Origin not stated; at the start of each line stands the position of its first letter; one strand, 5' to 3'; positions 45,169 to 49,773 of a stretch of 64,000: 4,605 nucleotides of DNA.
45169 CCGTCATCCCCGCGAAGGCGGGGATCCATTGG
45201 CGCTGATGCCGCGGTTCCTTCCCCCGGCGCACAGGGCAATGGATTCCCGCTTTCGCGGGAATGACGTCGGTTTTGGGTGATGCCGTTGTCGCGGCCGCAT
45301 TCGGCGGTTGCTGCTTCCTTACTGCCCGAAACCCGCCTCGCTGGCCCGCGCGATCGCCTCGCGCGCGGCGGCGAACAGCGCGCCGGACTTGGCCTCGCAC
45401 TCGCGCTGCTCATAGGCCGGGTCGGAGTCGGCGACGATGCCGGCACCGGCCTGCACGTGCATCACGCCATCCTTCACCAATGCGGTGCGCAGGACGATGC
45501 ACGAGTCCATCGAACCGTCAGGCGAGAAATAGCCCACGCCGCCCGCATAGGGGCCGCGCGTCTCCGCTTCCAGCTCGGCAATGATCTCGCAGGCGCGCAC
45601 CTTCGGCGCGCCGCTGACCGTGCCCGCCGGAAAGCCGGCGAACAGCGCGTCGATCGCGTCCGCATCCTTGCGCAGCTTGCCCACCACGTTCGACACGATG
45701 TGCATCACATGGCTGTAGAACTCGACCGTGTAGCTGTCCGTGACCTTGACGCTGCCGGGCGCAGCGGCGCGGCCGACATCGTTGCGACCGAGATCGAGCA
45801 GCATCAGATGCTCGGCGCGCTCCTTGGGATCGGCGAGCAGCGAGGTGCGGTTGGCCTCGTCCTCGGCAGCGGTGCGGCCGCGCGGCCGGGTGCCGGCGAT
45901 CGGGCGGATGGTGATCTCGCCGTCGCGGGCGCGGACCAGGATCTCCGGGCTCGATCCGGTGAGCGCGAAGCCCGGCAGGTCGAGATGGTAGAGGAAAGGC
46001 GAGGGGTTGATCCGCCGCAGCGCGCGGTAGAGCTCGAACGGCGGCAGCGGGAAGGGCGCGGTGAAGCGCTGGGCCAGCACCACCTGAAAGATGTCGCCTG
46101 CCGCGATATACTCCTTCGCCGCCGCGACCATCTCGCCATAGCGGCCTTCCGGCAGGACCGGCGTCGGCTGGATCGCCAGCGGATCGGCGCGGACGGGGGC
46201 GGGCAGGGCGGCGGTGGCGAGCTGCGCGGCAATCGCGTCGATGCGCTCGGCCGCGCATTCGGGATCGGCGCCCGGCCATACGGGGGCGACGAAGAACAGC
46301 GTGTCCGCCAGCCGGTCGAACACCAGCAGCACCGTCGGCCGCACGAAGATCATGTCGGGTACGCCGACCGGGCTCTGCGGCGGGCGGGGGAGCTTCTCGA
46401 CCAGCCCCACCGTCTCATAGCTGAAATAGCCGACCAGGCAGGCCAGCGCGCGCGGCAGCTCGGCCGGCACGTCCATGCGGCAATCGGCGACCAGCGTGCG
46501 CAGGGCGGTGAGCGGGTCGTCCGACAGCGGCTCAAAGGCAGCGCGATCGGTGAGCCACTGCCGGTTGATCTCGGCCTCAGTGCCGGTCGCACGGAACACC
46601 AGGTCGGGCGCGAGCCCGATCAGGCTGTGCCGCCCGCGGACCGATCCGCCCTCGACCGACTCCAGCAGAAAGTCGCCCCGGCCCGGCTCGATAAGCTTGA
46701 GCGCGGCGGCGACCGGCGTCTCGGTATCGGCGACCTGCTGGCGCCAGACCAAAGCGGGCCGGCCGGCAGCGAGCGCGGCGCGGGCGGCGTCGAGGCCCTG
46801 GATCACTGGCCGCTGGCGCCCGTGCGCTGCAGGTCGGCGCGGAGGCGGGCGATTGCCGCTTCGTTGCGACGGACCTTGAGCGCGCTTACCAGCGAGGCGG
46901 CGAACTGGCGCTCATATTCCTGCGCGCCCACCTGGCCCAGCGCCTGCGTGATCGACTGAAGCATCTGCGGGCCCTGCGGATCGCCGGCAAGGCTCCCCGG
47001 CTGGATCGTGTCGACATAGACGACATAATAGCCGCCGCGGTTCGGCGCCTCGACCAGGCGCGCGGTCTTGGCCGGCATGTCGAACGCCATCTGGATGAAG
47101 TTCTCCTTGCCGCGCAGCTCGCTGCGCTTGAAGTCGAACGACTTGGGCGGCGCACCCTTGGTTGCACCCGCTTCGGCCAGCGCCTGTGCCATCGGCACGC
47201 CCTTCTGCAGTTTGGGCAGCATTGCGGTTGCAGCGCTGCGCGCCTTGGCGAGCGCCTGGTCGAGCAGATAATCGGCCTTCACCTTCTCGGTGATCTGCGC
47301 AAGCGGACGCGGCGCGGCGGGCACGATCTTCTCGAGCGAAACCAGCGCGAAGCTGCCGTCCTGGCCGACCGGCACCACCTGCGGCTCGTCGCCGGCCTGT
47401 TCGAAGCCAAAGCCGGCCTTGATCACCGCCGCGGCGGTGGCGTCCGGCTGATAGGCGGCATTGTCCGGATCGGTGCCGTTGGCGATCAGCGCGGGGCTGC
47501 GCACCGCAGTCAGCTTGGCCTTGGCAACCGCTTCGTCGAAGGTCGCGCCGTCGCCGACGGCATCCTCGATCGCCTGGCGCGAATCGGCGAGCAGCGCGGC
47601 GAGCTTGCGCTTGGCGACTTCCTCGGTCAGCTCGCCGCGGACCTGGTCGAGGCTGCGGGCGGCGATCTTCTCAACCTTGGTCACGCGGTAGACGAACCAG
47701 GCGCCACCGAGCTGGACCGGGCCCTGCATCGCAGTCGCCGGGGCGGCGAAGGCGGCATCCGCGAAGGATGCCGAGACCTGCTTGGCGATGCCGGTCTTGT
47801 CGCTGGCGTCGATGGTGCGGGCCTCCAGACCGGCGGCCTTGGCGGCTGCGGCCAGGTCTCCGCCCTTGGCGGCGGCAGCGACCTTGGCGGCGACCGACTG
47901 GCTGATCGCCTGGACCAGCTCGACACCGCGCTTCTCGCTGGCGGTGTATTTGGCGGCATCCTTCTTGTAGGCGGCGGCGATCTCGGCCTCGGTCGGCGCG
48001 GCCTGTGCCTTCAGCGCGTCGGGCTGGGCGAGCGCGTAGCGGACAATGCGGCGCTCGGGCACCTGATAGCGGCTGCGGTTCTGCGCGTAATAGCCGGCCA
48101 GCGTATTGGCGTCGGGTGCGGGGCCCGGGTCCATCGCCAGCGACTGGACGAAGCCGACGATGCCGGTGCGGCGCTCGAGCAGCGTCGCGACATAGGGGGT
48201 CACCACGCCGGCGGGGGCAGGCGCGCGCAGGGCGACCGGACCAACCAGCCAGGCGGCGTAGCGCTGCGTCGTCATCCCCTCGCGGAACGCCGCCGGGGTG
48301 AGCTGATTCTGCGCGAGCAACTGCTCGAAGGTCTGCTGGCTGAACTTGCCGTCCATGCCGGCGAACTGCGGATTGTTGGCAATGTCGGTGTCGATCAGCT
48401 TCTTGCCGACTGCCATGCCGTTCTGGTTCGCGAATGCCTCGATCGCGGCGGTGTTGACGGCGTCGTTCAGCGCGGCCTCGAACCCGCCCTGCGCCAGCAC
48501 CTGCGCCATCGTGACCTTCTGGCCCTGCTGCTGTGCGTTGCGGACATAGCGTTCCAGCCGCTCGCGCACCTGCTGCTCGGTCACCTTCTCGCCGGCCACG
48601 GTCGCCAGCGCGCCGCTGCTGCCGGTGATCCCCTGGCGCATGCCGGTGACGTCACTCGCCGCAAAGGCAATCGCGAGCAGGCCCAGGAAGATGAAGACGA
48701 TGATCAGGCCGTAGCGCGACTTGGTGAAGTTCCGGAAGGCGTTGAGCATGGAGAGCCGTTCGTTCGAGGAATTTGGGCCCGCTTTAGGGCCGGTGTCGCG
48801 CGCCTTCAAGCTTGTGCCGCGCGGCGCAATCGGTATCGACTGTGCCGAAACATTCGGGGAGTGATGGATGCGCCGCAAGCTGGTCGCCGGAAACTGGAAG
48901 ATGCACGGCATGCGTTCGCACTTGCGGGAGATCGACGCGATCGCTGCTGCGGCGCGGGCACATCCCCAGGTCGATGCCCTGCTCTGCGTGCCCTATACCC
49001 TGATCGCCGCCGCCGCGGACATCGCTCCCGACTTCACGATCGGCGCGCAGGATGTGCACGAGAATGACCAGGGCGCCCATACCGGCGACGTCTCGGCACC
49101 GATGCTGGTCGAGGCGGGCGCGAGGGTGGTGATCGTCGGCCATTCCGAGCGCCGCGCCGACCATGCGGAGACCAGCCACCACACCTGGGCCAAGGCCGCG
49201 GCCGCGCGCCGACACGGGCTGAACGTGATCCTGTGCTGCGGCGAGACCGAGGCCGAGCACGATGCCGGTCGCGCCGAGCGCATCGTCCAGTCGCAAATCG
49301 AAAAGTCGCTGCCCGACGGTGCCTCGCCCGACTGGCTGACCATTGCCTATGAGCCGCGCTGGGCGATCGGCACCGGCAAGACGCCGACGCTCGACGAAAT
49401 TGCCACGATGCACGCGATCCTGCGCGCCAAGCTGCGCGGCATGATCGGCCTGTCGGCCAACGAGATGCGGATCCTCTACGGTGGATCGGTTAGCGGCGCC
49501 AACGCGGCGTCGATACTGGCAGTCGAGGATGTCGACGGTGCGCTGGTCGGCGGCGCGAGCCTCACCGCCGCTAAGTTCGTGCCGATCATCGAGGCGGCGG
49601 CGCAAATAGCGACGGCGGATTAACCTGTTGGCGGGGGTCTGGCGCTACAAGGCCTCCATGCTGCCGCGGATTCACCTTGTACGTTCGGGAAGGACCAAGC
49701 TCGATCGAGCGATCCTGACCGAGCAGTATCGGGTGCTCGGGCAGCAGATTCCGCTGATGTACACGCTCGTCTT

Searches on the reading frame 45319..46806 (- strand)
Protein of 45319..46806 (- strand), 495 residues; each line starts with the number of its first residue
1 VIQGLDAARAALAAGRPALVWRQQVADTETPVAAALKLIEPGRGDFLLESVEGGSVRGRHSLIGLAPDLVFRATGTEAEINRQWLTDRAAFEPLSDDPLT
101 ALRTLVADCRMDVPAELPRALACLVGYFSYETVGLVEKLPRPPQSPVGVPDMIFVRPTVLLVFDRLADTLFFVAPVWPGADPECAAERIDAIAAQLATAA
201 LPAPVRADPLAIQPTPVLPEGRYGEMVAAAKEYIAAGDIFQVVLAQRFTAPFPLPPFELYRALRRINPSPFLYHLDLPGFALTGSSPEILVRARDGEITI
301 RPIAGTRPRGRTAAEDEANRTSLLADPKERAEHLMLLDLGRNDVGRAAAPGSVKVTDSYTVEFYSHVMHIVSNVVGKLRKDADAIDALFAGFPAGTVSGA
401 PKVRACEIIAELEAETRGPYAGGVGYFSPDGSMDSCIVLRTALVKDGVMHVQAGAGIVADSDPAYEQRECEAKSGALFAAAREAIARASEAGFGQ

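Call 29: search_protein_families(library=ncbifam, proteins=[window:45319-46806:-], max_evalue=0.00001)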
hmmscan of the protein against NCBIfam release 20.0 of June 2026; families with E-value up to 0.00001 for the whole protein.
window:45319-46806:- (495 aa): 26 families (the best 25 are shown)
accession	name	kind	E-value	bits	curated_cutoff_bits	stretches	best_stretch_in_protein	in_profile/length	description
TIGR00564.1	trpE_most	equivalog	6.3e-154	513.3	517.7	1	26-480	1-453/455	anthranilate synthase component I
NF010086.0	PRK13571.1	equivalog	1.8e-134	449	693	1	16-484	22-500/510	anthranilate synthase component I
TIGR01820.1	TrpE-arch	equivalog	5.5e-124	414.9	512.05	1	43-480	13-447/449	anthranilate synthase component I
TIGR01824.1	PabB-clade2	equivalog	1.4e-98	330.5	408.55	1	124-477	3-355/355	aminodeoxychorismate synthase, component I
NF010079.0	PRK13564.1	equivalog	4e-96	322.8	471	1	98-485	123-515/521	anthranilate synthase component 1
NF006563.0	PRK09070.1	equivalog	2.9e-94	316.2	514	1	34-479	14-442/447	aminodeoxychorismate synthase component I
NF004610.0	PRK05940.1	equivalog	4e-88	296.2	568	1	91-484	70-462/467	anthranilate synthase component I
NF010089.0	PRK13574.1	equivalog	1.7e-85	287.6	527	1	222-479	159-416/421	anthranilate synthase component I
NF010087.0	PRK13572.1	equivalog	9.7e-85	284.8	580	1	44-480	23-430/435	anthranilate synthase component I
TIGR00565.1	trpE_proteo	equivalog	7.5e-81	272.5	494.65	1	123-484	128-496/498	anthranilate synthase component I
TIGR00553.1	pabB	equivalog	2.1e-77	260.5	328.4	1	124-474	1-326/329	aminodeoxychorismate synthase component I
NF010081.0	PRK13566.1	equivalog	7.2e-72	242.7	645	1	123-488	158-514/729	anthranilate synthase component I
NF010082.0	PRK13567.1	equivalog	6.4e-68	229.6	576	1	216-477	196-463/468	anthranilate synthase component I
TIGR01815.1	TrpE-clade3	equivalog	2.4e-65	220.9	739.15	1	124-487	147-501/717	anthranilate synthase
NF012009.0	PRK15465.1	equivalog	3.4e-64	217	622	1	85-470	66-440/453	aminodeoxychorismate synthase component 1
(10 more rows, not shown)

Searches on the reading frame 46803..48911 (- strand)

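Call 29: search_protein_families(library=ncbifam, proteins=[window:46803-48911:-], max_evalue=0.00001)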
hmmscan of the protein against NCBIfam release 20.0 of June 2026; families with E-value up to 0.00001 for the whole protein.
window:46803-48911:- (702 aa): 1 family
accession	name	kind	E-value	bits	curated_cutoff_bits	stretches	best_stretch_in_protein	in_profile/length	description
NF008054.0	PRK10788.1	equivalog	9.5e-29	100.6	493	1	70-661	12-602/626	peptidylprolyl isomerase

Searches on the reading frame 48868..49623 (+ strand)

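Call 61: search_protein_families(library=ncbifam, proteins=[window:48868-49623:+], max_evalue=1e-10)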
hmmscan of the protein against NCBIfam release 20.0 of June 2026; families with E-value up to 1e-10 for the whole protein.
window:48868-49623:+ (251 aa): 9 families
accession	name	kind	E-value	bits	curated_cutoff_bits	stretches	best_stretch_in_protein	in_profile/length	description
NF010569.0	PRK13962.1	equivalog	9.3e-62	209.1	883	1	1-243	396-643/645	bifunctional phosphoglycerate kinase/triosephosphate isomerase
NF011163.0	PRK14565.1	equivalog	3e-52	177.7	298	1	5-247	4-237/240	triosephosphate isomerase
NF000722.0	PRK00042.2-1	equivalog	1.6e-51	175.1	293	1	3-248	3-252/256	triose-phosphate isomerase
TIGR00419.1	tim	equivalog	1.9e-45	155.4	130.6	1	5-234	1-227/228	triose-phosphate isomerase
NF000728.0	PRK00042.3-2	equivalog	1.4e-41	142.5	255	1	6-244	3-229/231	triose-phosphate isomerase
NF012036.0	PRK15492.1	equivalog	9.2e-36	123.6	509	1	26-243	31-257/261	triosephosphate isomerase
NF011497.0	PRK14905.1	equivalog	5.6e-33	114.7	485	1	49-245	61-260/357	triosephosphate isomerase/PTS system glucose/sucrose-specific transporter subunit IIB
NF000729.0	PRK00042.3-3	equivalog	4.4e-26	92.2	309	1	54-241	52-231/234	triose-phosphate isomerase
NF003302.0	PRK04302.1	subfamily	6.6e-12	45.6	132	1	15-130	17-127/223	triose-phosphate isomerase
